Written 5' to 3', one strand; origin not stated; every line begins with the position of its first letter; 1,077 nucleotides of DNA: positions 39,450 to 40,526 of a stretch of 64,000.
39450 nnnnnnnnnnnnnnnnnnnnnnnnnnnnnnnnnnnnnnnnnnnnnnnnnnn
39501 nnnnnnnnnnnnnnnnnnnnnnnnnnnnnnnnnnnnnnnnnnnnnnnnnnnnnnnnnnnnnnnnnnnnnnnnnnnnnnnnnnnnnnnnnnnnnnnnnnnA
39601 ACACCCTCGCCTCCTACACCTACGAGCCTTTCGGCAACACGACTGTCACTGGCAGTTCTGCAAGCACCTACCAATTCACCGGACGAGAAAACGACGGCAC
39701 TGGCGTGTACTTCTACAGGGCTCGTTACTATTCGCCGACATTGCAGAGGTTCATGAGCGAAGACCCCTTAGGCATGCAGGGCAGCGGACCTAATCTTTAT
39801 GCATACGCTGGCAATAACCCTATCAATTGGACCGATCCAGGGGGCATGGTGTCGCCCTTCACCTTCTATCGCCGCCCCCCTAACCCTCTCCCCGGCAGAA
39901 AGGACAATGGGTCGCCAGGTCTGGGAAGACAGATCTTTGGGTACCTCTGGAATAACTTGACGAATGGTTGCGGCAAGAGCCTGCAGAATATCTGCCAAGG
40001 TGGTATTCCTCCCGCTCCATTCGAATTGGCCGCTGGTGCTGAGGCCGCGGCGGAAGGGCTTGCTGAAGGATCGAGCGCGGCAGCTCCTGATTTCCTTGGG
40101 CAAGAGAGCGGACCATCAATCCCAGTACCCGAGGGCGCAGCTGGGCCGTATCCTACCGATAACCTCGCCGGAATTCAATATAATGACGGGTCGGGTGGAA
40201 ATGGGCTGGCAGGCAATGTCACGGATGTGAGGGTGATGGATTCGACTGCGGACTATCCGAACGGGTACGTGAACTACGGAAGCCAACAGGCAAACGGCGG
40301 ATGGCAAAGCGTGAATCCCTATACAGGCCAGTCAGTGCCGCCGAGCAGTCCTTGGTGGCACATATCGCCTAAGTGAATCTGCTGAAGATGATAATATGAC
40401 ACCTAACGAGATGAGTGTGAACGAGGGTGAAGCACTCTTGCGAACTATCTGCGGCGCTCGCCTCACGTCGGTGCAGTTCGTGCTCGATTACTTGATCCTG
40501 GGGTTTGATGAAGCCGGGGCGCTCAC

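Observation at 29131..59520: Three copies of a 45-nt tRNA-Ala(TGC) 3' half mark tandemly stacked integrative elements; no intact tRNA in the window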

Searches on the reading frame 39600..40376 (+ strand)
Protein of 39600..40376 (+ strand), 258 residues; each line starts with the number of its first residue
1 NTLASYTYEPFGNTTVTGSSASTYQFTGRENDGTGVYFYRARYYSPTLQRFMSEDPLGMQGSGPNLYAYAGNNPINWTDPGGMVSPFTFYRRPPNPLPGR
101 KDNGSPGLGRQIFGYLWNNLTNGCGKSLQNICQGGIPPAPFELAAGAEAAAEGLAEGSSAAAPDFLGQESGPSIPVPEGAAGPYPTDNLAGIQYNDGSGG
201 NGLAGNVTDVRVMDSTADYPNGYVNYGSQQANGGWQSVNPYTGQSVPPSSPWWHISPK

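Call 49: search_protein_families(library=pfam, proteins=[window:39600-40376:+], max_evalue=0.01)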
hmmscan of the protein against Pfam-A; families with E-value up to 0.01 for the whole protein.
window:39600-40376:+ (258 aa): 0 families
